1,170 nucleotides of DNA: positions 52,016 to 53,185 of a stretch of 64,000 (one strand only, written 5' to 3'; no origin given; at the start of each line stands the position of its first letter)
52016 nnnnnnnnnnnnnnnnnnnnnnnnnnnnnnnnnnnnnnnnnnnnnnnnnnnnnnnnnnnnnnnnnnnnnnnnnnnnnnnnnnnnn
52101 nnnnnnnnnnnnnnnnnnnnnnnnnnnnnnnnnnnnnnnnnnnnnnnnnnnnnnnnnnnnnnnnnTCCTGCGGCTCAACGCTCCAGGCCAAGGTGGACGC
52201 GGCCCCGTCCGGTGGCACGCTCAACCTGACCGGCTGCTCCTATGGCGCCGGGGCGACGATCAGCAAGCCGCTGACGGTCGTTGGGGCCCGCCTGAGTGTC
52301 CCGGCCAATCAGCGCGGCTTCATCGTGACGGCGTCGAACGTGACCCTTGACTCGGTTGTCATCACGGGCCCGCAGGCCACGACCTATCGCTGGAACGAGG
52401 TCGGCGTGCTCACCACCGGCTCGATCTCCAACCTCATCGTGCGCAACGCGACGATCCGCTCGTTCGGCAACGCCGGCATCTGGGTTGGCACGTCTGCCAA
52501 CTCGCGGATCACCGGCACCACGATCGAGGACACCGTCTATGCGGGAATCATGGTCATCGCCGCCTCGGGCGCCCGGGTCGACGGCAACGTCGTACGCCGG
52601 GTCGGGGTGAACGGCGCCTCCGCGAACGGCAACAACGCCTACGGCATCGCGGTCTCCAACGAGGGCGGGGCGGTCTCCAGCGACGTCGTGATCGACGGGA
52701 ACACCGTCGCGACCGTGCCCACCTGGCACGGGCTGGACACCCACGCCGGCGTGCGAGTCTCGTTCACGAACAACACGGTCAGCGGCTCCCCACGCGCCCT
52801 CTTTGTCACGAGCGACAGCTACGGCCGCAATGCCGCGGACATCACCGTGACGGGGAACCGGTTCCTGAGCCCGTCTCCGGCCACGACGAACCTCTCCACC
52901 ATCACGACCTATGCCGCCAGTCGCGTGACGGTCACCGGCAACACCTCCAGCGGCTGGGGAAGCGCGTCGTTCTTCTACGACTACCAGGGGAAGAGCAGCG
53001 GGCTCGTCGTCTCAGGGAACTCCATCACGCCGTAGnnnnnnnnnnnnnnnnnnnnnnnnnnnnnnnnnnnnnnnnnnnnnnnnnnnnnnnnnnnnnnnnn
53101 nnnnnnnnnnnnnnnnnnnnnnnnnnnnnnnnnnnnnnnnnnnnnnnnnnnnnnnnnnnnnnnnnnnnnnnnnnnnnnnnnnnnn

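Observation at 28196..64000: A surface-glycan island of about 36 kb or more with three nucleotide-sugar branches and Wzx/Wzy assembly, truncated by the window edge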

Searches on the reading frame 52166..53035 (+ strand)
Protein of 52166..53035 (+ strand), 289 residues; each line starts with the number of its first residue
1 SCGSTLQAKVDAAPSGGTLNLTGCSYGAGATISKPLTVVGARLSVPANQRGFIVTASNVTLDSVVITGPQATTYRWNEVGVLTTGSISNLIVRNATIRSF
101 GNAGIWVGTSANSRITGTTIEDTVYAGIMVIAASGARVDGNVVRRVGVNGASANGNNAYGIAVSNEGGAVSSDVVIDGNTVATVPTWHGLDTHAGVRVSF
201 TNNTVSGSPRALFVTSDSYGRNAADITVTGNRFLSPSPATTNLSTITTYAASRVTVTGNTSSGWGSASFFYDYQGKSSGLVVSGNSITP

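Call 100: search_solved_structures(query=window:52166-53035:+, max_evalue=1)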
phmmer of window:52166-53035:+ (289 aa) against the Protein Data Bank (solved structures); distinct sequences matched with E-value up to 1: 1.
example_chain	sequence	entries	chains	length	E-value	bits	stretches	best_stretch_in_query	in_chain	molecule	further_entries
3rkr_A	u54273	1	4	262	0.21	14.3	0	14-48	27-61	Short chain oxidoreductase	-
